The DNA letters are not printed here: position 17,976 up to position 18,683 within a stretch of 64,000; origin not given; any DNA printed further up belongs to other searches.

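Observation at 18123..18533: Stand-alone DnaA domain IV-like DNA-binding protein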

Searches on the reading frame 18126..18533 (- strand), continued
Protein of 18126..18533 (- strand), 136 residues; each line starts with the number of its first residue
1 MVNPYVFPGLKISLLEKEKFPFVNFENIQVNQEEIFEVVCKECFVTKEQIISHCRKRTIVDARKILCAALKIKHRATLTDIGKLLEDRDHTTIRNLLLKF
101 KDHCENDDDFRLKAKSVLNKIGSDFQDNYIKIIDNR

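Call 82: search_dna_similar(query=P0033, collection=phages, mode=protein, max_rows=25, max_evalue=0.001)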
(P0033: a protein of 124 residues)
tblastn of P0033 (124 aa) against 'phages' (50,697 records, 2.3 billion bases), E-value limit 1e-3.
Records with a match: 9; places in all: 9; records where one place covers at least 80% of the query: 0.
Best place of each record, by identity: <60% 9.
By first word of the organism name: Bacteriophage 6; Pelagibacter 3.
By host as written in the record: - 6; Candidatus Pelagibacter ubique HTCC1062 2; Candidatus Pelagibacter sp. FZCC0015 1.
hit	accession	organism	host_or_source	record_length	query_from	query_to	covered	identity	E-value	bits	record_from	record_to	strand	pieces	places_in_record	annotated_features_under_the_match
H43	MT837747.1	Bacteriophage sp.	human fecal samples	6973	24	104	65%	35.3%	3e-7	53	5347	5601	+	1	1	record has no annotation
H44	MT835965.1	Bacteriophage sp.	human fecal samples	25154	28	115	71%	31.8%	4e-8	56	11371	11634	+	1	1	record has no annotation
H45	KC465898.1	Pelagibacter phage HTVC010P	Candidatus Pelagibacter ubique HTCC1062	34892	23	101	64%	34.1%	3e-5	47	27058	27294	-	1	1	hypothetical protein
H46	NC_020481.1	Pelagibacter phage HTVC010P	Candidatus Pelagibacter ubique HTCC1062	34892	23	101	64%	34.1%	3e-5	47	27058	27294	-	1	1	hypothetical protein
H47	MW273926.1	Pelagibacter phage HTVC204P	Candidatus Pelagibacter sp. FZCC0015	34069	30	101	58%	36.1%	1e-3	43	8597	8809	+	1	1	DNA replication initiation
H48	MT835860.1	Bacteriophage sp.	human fecal samples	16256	27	115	72%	29.2%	1e-8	57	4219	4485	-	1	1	record has no annotation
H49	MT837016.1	Bacteriophage sp.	human fecal samples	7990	24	95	58%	34.7%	1e-4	45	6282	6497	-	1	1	record has no annotation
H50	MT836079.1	Bacteriophage sp.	human fecal samples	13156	27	90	52%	37.5%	2e-5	47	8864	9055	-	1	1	record has no annotation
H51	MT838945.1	Bacteriophage sp.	human fecal samples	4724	28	108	65%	28.4%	2e-5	48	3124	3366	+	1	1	record has no annotation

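Call 83: get_annotated_region(hit=H34, flank=5000)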
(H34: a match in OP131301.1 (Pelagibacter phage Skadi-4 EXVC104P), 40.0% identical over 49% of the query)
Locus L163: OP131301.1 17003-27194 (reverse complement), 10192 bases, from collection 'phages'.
description: Pelagibacter phage Skadi-4 EXVC104P, complete genome.
organism: Pelagibacter phage Skadi-4 EXVC104P (NCBI taxid 2971102)
taxonomy: Viruses; Duplodnaviria; Heunggongvirae; Uroviricota; Caudoviricetes
host: Candidatus Pelagibacter ubique HTCC1062; source: surface seawater; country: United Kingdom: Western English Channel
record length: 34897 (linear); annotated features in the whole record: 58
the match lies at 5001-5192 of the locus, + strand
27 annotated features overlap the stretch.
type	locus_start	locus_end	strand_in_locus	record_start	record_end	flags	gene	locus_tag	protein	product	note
CDS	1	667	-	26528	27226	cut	-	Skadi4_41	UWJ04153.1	putative transcriptional regulator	-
CDS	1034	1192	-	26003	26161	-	-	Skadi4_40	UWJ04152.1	hypothetical protein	-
CDS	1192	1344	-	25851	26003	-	-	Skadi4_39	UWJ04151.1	hypothetical protein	-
CDS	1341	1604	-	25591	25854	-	-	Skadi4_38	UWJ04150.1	hypothetical protein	-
CDS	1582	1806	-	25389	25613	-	-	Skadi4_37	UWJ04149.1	putative transcriptional regulator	-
CDS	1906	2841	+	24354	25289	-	-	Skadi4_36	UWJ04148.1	putative nuclease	-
CDS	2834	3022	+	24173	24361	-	-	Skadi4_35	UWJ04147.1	putative TPR domain-containing protein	-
CDS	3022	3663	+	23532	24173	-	-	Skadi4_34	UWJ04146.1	putative ss-annealing protein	-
CDS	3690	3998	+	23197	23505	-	-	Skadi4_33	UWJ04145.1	hypothetical protein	-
CDS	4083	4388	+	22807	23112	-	-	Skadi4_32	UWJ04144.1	hypothetical protein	-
CDS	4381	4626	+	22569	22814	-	-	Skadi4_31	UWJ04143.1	hypothetical protein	-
CDS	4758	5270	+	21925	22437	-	-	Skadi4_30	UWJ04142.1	chromosomal replication initiation protein DnaA-like protein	-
CDS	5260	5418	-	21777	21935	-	-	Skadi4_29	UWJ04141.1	hypothetical protein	-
CDS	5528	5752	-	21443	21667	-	-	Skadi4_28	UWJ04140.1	hypothetical protein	-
CDS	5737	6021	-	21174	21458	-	-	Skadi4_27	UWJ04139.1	hypothetical protein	-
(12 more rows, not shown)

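Call 84: get_annotated_region(hit=H18, flank=5000)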
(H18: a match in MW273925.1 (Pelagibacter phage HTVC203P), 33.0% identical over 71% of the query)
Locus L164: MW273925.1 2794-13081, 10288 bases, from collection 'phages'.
description: Pelagibacter phage HTVC203P, complete genome.
organism: Pelagibacter phage HTVC203P (NCBI taxid 2796523)
taxonomy: Viruses; Duplodnaviria; Heunggongvirae; Uroviricota; Caudoviricetes
host: Candidatus Pelagibacter sp. FZCC0015; source: seawater; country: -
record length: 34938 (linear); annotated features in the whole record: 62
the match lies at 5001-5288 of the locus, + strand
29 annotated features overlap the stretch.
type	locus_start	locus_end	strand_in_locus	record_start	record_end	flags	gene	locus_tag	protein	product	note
CDS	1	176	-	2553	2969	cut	-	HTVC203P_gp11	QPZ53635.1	hypothetical protein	-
CDS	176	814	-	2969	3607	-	-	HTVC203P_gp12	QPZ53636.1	putative transcriptional regulator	-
CDS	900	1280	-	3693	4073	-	-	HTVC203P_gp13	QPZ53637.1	hypothetical protein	-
CDS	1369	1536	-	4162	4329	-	-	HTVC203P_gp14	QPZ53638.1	hypothetical protein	-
CDS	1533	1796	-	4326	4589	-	-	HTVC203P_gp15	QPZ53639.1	hypothetical protein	-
CDS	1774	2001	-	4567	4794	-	-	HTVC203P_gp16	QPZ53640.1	hypothetical protein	-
CDS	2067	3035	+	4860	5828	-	-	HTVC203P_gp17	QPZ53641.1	putative nuclease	-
CDS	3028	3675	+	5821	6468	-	-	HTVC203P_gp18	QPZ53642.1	putative single strand-annealing protein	-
CDS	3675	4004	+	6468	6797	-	-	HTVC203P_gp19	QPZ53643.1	hypothetical protein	-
CDS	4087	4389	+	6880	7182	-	-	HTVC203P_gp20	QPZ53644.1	hypothetical protein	-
CDS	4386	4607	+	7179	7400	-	-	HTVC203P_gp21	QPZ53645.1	hypothetical protein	-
CDS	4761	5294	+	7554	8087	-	-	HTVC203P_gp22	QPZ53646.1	DNA replication initiation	DNA replication initiation (DnaA)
CDS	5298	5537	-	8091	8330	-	-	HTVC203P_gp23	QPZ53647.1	hypothetical protein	-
CDS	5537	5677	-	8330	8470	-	-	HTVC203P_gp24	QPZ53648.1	hypothetical protein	-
CDS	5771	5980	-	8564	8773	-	-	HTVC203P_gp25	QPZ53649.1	hypothetical protein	-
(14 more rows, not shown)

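Call 92: search_protein_families(library=padloc, proteins=[window:18126-18533:-], max_evalue=0.01)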
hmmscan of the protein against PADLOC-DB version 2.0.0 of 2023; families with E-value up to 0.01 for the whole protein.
window:18126-18533:- (136 aa): 0 families

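Call 105: fold_search(model_id=the predicted structure, library=viral)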
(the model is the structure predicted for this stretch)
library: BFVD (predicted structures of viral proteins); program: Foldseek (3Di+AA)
matches with E <= 10: 297; with E <= 0.001: 23
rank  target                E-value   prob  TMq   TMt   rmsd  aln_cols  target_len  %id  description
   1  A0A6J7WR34            3.5e-06  1.00  0.69  0.71  10.9       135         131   29  Chromosomal replication initiator, DnaA C-terminal [uncultured Caudovirales phage]
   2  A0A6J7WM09            2.7e-05  1.00  0.64  0.69   2.1       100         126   27  Chromosomal replication initiator, DnaA C-terminal [uncultured Caudovirales phage]
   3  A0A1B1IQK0            3.2e-05  1.00  0.62  0.70   9.9       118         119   24  (no name in the UniProt tables at hand)
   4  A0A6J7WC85            4.3e-05  1.00  0.64  0.73   9.0       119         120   30  Chromosomal replication initiator, DnaA C-terminal [uncultured Caudovirales phage]
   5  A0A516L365            1.8e-04  1.00  0.61  0.72   1.6        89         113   21  (no name in the UniProt tables at hand)
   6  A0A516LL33            1.9e-04  1.00  0.64  0.56  11.4       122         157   17  (no name in the UniProt tables at hand)
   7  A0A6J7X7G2            2.6e-04  1.00  0.65  0.78   3.0       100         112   20  Chromosomal replication initiator, DnaA C-terminal [uncultured Caudovirales phage]
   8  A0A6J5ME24            2.7e-04  1.00  0.56  0.71   2.5        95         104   22  Chromosomal replication initiator, DnaA C-terminal [uncultured Caudovirales phage]
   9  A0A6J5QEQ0            2.9e-04  1.00  0.58  0.42   9.4       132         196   17  Chromosomal replication initiator, DnaA C-terminal [uncultured Caudovirales phage]
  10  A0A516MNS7            3.3e-04  1.00  0.63  0.57   5.5       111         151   20  (no name in the UniProt tables at hand)
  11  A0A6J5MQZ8            3.9e-04  1.00  0.63  0.49   3.7        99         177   20  Chromosomal replication initiator, DnaA C-terminal [uncultured Caudovirales phage]
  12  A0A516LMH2            4.1e-04  1.00  0.61  0.64   7.7       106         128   17  (no name in the UniProt tables at hand)
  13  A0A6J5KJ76            4.7e-04  1.00  0.62  0.84   5.4       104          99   17  Chromosomal replication initiator, DnaA C-terminal [uncultured Caudovirales phage]
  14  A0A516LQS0            5.2e-04  1.00  0.63  0.69   4.3       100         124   24  (no name in the UniProt tables at hand)
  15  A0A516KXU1            5.5e-04  1.00  0.60  0.58  11.3       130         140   20  (no name in the UniProt tables at hand)
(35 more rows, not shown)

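Call 106: predict_structure(alignment_id=A5)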
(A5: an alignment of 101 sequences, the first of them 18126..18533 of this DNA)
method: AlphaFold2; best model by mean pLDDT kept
length: 136 residues; sequences in the alignment: 101
mean_pLDDT: 83.0   pTM: 0.73
mean pLDDT of the five models: 83.0, 79.9, 79.5, 78.8, 77.8
residues with pLDDT >= 90: 64; 70-90: 37; 50-70: 35; < 50: 0
segments of 3 or more residues with pLDDT < 50: none
pLDDT, mean of each block of 10 residues (from residue 1): 68 68 67 90 93 93 94 88 90 92 91 89 67 65
secondary structure, 60 per line:
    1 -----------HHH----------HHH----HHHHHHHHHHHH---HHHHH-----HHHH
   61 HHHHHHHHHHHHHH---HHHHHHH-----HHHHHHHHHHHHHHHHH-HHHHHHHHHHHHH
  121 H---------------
elements in order: H32-43 H47-51 H57-74 H78-84 H90-106 H108-121
